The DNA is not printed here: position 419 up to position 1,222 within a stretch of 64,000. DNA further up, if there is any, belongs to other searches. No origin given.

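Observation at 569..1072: Cytoplasmic signal-peptidase-I-like (S26) protease at the head of the rSAM operon: candidate leader peptidase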

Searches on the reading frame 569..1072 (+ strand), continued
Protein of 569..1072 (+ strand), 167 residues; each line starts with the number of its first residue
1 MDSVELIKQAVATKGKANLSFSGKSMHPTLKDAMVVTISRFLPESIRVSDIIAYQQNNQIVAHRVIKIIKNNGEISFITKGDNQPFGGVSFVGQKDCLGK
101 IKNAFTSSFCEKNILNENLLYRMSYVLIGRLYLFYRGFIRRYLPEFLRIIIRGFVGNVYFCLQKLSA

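Call 32: find_encoding_contigs(protein=P0230, flank=9000, max_places=1)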
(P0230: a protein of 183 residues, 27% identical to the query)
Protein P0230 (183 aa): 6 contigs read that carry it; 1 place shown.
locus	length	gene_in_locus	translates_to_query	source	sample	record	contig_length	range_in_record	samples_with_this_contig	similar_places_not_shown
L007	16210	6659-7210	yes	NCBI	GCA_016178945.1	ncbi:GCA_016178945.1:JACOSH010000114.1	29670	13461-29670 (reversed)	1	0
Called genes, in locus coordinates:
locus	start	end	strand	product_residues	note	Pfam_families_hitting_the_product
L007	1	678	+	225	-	PF01212:Beta_elim_lyase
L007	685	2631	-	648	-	PF13522:GATase_6, PF13537:GATase_7, PF00733:Asn_synthase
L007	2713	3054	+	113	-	PF03683:UPF0175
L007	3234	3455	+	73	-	PF11848:DUF3368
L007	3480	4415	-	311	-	PF07505:DUF5131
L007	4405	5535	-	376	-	PF22560:GMT-wHTH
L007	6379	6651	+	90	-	PF05402:PqqD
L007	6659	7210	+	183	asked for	-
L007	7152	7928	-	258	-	PF04305:DUF455, PF11583:AurF (faint)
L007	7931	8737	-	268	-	PF04305:DUF455, PF00210:Ferritin (faint)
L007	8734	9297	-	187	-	-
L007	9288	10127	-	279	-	-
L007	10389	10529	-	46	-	-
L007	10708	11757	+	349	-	-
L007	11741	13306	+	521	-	-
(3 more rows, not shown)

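Call 33: find_encoding_contigs(protein=P0159, flank=9000, max_places=1)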
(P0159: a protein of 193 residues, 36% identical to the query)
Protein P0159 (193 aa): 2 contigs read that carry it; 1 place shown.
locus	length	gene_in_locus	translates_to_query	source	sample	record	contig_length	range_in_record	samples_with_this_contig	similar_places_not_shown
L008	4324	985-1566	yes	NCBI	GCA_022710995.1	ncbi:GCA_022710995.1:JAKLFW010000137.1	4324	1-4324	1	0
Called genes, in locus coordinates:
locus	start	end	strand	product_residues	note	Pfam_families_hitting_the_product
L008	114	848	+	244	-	PF14907:NTP_transf_5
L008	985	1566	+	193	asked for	-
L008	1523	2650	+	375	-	PF04055:Radical_SAM, PF13353:Fer4_12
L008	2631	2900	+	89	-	PF05402:PqqD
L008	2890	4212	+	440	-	PF05402:PqqD, PF04055:Radical_SAM, PF13353:Fer4_12 (weak), PF13186:SPASM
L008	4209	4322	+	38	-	?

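Call 35: find_encoding_contigs(protein=P0192, flank=9000, max_places=1)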
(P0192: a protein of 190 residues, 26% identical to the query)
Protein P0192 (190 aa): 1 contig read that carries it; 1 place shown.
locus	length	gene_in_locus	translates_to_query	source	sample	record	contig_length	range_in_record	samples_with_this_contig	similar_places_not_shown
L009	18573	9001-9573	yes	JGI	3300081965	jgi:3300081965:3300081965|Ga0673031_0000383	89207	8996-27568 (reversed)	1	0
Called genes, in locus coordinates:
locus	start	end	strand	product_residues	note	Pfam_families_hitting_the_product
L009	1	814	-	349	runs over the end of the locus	PF02746:MR_MLE_N, PF13378:MR_MLE_C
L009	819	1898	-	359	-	PF17396:DUF1611_N, PF07755:DUF1611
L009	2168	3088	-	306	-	PF00561:Abhydrolase_1, PF12146:Hydrolase_4, PF12697:Abhydrolase_6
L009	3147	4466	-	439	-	PF06245:DUF1015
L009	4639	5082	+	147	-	-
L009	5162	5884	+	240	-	PF04203:Sortase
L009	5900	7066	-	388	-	PF02771:Acyl-CoA_dh_N, PF02770:Acyl-CoA_dh_M, PF00441:Acyl-CoA_dh_1, PF08028:Acyl-CoA_dh_2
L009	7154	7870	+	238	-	PF01022:HTH_5 (faint)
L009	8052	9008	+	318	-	-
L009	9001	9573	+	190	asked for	-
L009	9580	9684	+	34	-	-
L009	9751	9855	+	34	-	-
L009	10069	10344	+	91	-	PF05402:PqqD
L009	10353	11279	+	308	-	PF27840:ScmC (weak)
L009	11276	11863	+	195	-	PF00717:Peptidase_S24 (weak)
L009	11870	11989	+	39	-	-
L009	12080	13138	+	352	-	PF00005:ABC_tran, PF13304:AAA_21 (weak)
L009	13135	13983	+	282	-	PF01061:ABC2_membrane, PF12698:ABC2_membrane_3 (weak)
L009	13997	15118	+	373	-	PF14907:NTP_transf_5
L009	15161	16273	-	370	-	PF00962:A_deaminase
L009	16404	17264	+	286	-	PF00497:SBP_bac_3, PF10613:Lig_chan-Glu_bd (weak)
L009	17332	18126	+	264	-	PF00528:BPD_transp_1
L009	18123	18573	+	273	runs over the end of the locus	PF20703:nSTAND1 (weak), PF09818:ABC_ATPase (faint), PF00005:ABC_tran, PF02463:SMC_N, PF13304:AAA_21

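Call 36: find_encoding_contigs(protein=P0234, flank=9000, max_places=1)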
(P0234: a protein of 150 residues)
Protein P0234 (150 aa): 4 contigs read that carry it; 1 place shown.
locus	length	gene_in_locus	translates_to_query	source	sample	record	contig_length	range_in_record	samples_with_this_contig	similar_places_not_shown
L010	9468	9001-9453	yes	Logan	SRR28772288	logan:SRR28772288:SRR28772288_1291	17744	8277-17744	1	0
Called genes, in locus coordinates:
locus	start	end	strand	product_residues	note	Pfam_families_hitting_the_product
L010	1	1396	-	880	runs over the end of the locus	PF00133:tRNA-synt_1, PF01406:tRNA-synt_1e (faint), PF09334:tRNA-synt_1g, PF13603:tRNA-synt_1_2, PF09334:tRNA-synt_1g, PF08264:Anticodon_1, PF10458:Val_tRNA-synt_C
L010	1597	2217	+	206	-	PF00436:SSB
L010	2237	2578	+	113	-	PF01740:STAS, PF13466:STAS_2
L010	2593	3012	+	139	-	PF13581:HATPase_c_2, PF02518:HATPase_c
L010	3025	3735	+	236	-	PF04542:Sigma70_r2, PF04539:Sigma70_r3 (weak), PF01381:HTH_3 (faint), PF08281:Sigma70_r4_2, PF04545:Sigma70_r4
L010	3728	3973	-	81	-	-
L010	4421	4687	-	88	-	PF06949:DUF1292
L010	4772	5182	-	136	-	PF03652:RuvX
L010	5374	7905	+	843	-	PF02901:PFL-like, PF01228:Gly_radical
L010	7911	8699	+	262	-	PF13353:Fer4_12, PF04055:Radical_SAM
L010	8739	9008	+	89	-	PF05402:PqqD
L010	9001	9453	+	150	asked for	-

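Call 58: find_related_loci(query=A5, collection=genome_contigs, flank=10000)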
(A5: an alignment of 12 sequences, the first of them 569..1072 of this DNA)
Query A5 (167 aa) in genome_contigs; peptide patterns used: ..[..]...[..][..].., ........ (x = any residue, [..] = any of these).
16 stretches matched a pattern; 3 encode a relative of the query (tblastn E <= 1e-3); 3 distinct loci.
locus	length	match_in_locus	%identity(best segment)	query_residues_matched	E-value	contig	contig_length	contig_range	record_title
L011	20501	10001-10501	60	1-167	4e-68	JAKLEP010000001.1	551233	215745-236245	MAG: Candidatus Omnitrophota bacterium isolate RA.bin136 RA.bin136_1, whole genome shotgun sequence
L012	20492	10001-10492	48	1-165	2e-51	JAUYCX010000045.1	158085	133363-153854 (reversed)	MAG: Candidatus Omnitrophota bacterium isolate C20_maxbin.112_sub C20_k141_65624, whole genome shotgun sequence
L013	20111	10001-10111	46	22-56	7e-5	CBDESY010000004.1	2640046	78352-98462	MAG: Dehalococcoidia bacterium isolate 9747ee0e-72c6-48f8-bd5a-878beb84f008 genome assembly, contig: contig_4, whole gen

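Call 63: search_protein_families(library=ncbifam, proteins=[L005:8060-9004:+, L006:9558-10370:+, L009:10353-11279:+], max_evalue=10)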
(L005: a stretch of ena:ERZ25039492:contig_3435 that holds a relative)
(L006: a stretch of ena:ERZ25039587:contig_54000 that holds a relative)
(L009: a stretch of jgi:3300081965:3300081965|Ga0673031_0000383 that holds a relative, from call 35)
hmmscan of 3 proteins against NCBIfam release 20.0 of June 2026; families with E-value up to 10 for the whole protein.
L005:8060-9004:+ (314 aa): 12 families
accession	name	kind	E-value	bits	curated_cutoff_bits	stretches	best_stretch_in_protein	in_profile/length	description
TIGR04352.1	HprK_rel_A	equivalog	3.2e-16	59.3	200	1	114-188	93-168/280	HprK-related kinase A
TIGR04355.1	HprK_rel_B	hypoth_equivalog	2.3e-08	33.6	200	1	115-170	142-197/351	HprK-related kinase B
TIGR00679.1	hpr-ser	equivalog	0.00019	20.8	240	1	118-166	132-180/300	HPr(Ser) kinase/phosphatase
TIGR04249.1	SCM_chp_ScmC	equivalog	0.012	14.9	125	1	108-163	116-171/292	SynChlorMet cassette protein ScmC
NF038214.1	IS21_help_AAA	equivalog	0.015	15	200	1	91-152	52-113/232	IS21-like element helper ATPase IstB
NF003883.0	PRK05428.2-1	equivalog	0.015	14.7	252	1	121-167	19-65/189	HPr kinase/phosphorylase-related protein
NF006616.1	PRK09183.1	subfamily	0.019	14.2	300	1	88-152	59-123/253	IS21-like element helper ATPase IstB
TIGR02324.1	CP_lyasePhnL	equivalog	0.025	14.1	256.3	1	126-154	31-58/224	phosphonate C-P lyase system protein PhnL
NF008994.0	PRK12337.1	equivalog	0.088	11.3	603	1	131-152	264-285/492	2-phosphoglycerate kinase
NF004637.0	PRK05986.1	subfamily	0.12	12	185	1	123-155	23-54/197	cob(I)yrinic acid a,c-diamide adenosyltransferase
TIGR00956.1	3a01205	subfamily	0.17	9.4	1959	1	125-165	785-826/1394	pleiotropic drug resistance family protein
TIGR00955.1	3a01204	subfamily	0.45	9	736.35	1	124-152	46-74/617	pigment precursor permease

L006:9558-10370:+ (270 aa): 21 families
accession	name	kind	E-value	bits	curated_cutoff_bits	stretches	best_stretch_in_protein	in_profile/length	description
TIGR04249.1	SCM_chp_ScmC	equivalog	1.8e-14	53.8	125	1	105-269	108-288/292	SynChlorMet cassette protein ScmC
TIGR04355.1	HprK_rel_B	hypoth_equivalog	2.5e-06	26.8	200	2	120-152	141-173/351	HprK-related kinase B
TIGR04352.1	HprK_rel_A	equivalog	2.6e-05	23.5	200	2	124-167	97-141/280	HprK-related kinase A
NF006821.0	PRK09344.1-3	subfamily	0.00029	19.6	369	1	108-171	187-263/525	phosphoenolpyruvate carboxykinase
NF008975.0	PRK12323.1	equivalog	0.0054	15.5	875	1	125-154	28-57/709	DNA polymerase III subunit gamma/tau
TIGR02397.1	dnaX_nterm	equivalog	0.0068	15.7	250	1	126-154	27-55/355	DNA polymerase III subunit gamma/tau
NF006820.0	PRK09344.1-2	subfamily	0.011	14.4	636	1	116-153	206-244/529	phosphoenolpyruvate carboxykinase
NF006823.0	PRK09344.1-5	equivalog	0.018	13.6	815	1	112-152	189-230/513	phosphoenolpyruvate carboxykinase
NF011514.0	PRK14953.1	equivalog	0.029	13.3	536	1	132-154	35-57/488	DNA polymerase III subunits gamma and tau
NF005942.0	PRK07994.1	equivalog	0.03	13.3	613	1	127-154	30-57/655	DNA polymerase III subunit gamma/tau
NF005423.0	PRK07003.1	equivalog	0.032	12.6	1260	1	125-154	28-57/831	DNA polymerase III subunit gamma/tau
NF011518.0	PRK14957.1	equivalog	0.043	12.4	775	1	125-154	28-57/546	DNA polymerase III subunits gamma and tau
NF011512.0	PRK14950.1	equivalog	0.047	12.8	593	1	127-154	30-57/585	DNA polymerase III subunits gamma and tau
NF004962.0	PRK06305.1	equivalog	0.048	12.8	559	1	130-154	34-58/465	DNA polymerase III subunits gamma and tau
NF011520.0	PRK14959.1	equivalog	0.075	11.5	798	1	125-154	28-57/624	DNA polymerase III subunits gamma and tau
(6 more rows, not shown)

L009:10353-11279:+ (308 aa): 9 families
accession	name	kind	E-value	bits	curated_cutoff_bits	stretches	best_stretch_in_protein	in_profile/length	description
TIGR04352.1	HprK_rel_A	equivalog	7.2e-17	61.4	200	1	107-185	91-169/280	HprK-related kinase A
TIGR04355.1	HprK_rel_B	hypoth_equivalog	1.5e-08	34.2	200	1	109-166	141-198/351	HprK-related kinase B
TIGR04249.1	SCM_chp_ScmC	equivalog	0.00037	19.9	125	1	109-164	122-176/292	SynChlorMet cassette protein ScmC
TIGR00679.1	hpr-ser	equivalog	0.00048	19.4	240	1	124-159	143-178/300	HPr(Ser) kinase/phosphatase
NF003883.0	PRK05428.2-1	equivalog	0.00059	19.3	252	1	114-159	17-62/189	HPr kinase/phosphorylase-related protein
NF000361.1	self_FomB_kinase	exception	0.0053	15.9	400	1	112-237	125-242/325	FomB family phosphonate monophosphate kinase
NF005115.0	PRK06547.1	equivalog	0.024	14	173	1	118-147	9-38/172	hypothetical protein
TIGR02782.1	TrbB_P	equivalog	0.097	11.9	304.55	1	107-147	121-159/303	P-type conjugative transfer ATPase TrbB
NF002204.1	PRK01077.1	equivalog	0.16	10.8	254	1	126-146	3-24/420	cobyrinic acid a,c-diamide synthase CobB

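Call 64: search_protein_families(library=pfam, proteins=[L005:8060-9004:+, L006:9558-10370:+, L009:10353-11279:+], max_evalue=10)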
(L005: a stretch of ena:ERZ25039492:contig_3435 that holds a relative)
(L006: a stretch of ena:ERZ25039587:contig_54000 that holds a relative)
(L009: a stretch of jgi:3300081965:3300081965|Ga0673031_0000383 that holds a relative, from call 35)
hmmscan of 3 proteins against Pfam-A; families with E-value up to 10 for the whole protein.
L005:8060-9004:+ (314 aa): 10 families
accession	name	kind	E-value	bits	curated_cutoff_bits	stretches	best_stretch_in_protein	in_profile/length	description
PF07475.17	Hpr_kinase_C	-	0.00031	20.7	33.3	1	119-166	8-55/171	HPr Serine kinase C-terminal domain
PF13481.12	AAA_25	-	0.0035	17.4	27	1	128-151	32-55/195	AAA domain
PF00005.33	ABC_tran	-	0.039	15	25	1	127-146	9-28/137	ABC transporter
PF13555.12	AAA_29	-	0.043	14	27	1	119-145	14-38/61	P-loop containing region of AAA domain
PF20720.3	nSTAND3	-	0.055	13.6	27.2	1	130-152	18-40/155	Novel STAND NTPase 3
PF25199.1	nSTAND_NTPase5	-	0.12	12.6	34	1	119-152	31-64/145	Novel STAND NTPase 5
PF01656.29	CbiA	-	0.13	12.7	25.4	1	131-151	1-21/125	CobQ/CobB/MinD/ParA nucleotide binding domain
PF03193.22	RsgA_GTPase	-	0.14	12.4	30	1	129-146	106-123/174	RsgA GTPase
PF13521.12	AAA_28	-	0.25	12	27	1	132-155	2-26/164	AAA domain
PF05729.18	NACHT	-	0.32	11.3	26.7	1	131-150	2-21/167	NACHT domain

L006:9558-10370:+ (270 aa): 4 families
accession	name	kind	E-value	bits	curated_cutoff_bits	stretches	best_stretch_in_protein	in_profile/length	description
PF01293.25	PEPCK_ATP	-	0.00065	19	26.5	1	109-164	183-237/465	Phosphoenolpyruvate carboxykinase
PF03193.22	RsgA_GTPase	-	0.0089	16.3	30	1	133-173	104-144/174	RsgA GTPase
PF13555.12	AAA_29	-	0.051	13.8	27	1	115-151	3-38/61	P-loop containing region of AAA domain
PF06414.18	Zeta_toxin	-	0.17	11.8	22.3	1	136-155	17-36/199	Zeta toxin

L009:10353-11279:+ (308 aa): 5 families
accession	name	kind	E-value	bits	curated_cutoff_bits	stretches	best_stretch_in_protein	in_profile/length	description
PF07475.17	Hpr_kinase_C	-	0.00065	19.7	33.3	1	114-159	8-53/171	HPr Serine kinase C-terminal domain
PF13555.12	AAA_29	-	0.069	13.3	27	1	122-141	21-39/61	P-loop containing region of AAA domain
PF13191.12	AAA_16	-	0.072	14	32.6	1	120-146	19-46/167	AAA ATPase domain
PF06068.19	TIP49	-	0.18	11.4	23.8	1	102-144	28-70/347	TIP49 P-loop domain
PF20720.3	nSTAND3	-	0.19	11.9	27.2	1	122-145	15-38/155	Novel STAND NTPase 3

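Call 66: search_protein_families(library=pfam, proteins=[P0042, P0098, P0130, P0131, P0149, P0153, P0100, P0123, P0155, P0043], max_evalue=0.001)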
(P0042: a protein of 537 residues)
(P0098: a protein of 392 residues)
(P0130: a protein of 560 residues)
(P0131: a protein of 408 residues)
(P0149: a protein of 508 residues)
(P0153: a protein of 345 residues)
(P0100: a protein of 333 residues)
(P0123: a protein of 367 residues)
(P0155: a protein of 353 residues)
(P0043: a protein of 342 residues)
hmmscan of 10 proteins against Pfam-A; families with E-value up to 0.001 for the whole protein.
P0042 (537 aa): 3 families
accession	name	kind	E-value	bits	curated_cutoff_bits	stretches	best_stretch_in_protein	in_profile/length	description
PF04055.27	Radical_SAM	-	1.5e-11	45.2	29.5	1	168-332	2-150/166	Radical SAM superfamily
PF13353.11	Fer4_12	-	8.5e-08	33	22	1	167-313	9-136/137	4Fe-4S single cluster domain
PF00717.28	Peptidase_S24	-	0.0003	20.9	23.3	1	20-82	37-92/116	Peptidase S24-like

P0098 (392 aa): 1 family
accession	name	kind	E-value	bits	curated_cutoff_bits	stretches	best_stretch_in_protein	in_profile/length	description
PF00717.28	Peptidase_S24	-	4.5e-06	26.8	23.3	1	295-386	29-115/116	Peptidase S24-like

P0130 (560 aa): 1 family
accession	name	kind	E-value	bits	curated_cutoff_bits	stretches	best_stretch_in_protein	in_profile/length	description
PF14907.12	NTP_transf_5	-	2.2e-45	155.6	31.2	1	181-429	3-248/249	Uncharacterised nucleotidyltransferase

P0131 (408 aa): 2 families
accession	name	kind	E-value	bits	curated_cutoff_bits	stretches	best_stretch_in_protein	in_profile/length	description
PF00717.28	Peptidase_S24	-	2.3e-05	24.5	23.3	1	309-405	26-115/116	Peptidase S24-like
PF03193.22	RsgA_GTPase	-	0.00028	21.2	30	1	143-169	103-129/174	RsgA GTPase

P0149 (508 aa): 2 families
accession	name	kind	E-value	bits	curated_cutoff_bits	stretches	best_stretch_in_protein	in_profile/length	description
PF14907.12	NTP_transf_5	-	2.8e-41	142.2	31.2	1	160-380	14-244/249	Uncharacterised nucleotidyltransferase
PF00717.28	Peptidase_S24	-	0.00026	21.1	23.3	1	9-79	19-86/116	Peptidase S24-like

P0153 (345 aa): 1 family
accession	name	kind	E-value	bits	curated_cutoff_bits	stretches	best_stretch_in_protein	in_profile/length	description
PF00717.28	Peptidase_S24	-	1.8e-06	28.1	23.3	1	8-117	15-116/116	Peptidase S24-like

P0100 (333 aa): 5 families
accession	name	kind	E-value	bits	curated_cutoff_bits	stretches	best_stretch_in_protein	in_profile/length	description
PF00583.31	Acetyltransf_1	-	2.9e-11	44.1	20.7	1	193-307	4-115/116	Acetyltransferase (GNAT) family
PF13508.13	Acetyltransf_7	-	2.2e-07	31.6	27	1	223-307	4-81/84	Acetyltransferase (GNAT) domain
PF00717.28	Peptidase_S24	-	2.8e-07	30.7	23.3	1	7-77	19-86/116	Peptidase S24-like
PF13673.13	Acetyltransf_10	-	3.7e-05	24.1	23.6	1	213-307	24-106/128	Acetyltransferase (GNAT) domain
PF13302.13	Acetyltransf_3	-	0.00049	21.2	25.4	1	194-307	19-136/138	Acetyltransferase (GNAT) domain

P0123 (367 aa): 4 families
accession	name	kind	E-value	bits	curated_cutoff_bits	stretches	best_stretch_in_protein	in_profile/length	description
PF00583.31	Acetyltransf_1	-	2.4e-07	31.5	20.7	1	208-285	23-95/116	Acetyltransferase (GNAT) family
PF13508.13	Acetyltransf_7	-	4.2e-06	27.5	27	1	219-284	3-62/84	Acetyltransferase (GNAT) domain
PF00717.28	Peptidase_S24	-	0.00033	20.8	23.3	1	22-73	38-85/116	Peptidase S24-like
PF13673.13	Acetyltransf_10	-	0.00091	19.6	23.6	0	215-282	27-85/128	Acetyltransferase (GNAT) domain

P0155 (353 aa): 5 families
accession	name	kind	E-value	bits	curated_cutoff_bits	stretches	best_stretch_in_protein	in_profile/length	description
PF00583.31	Acetyltransf_1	-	9.5e-11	42.4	20.7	1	205-306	19-115/116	Acetyltransferase (GNAT) family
PF13508.13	Acetyltransf_7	-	2e-07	31.7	27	1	221-304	4-80/84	Acetyltransferase (GNAT) domain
PF00717.28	Peptidase_S24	-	0.00033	20.8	23.3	1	5-87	22-96/116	Peptidase S24-like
PF13420.13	Acetyltransf_4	-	0.00055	20.4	24.3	0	200-304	27-132/155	Acetyltransferase (GNAT) domain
PF13673.13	Acetyltransf_10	-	0.00056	20.3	23.6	0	222-304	32-105/128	Acetyltransferase (GNAT) domain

P0043 (342 aa): 5 families
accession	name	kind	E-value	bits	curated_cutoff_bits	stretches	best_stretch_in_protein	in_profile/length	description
PF00583.31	Acetyltransf_1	-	6.8e-11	42.9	20.7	1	204-277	18-96/116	Acetyltransferase (GNAT) family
PF13508.13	Acetyltransf_7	-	2.4e-10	41.1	27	1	216-270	2-57/84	Acetyltransferase (GNAT) domain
PF13673.13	Acetyltransf_10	-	1.1e-06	29.1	23.6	1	208-274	21-85/128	Acetyltransferase (GNAT) domain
PF00717.28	Peptidase_S24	-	7.7e-05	22.8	23.3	1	21-71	38-85/116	Peptidase S24-like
PF12568.14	PanZ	-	0.00085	19.2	22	0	213-267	34-88/128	Acetyltransferase (GNAT) domain, PanZ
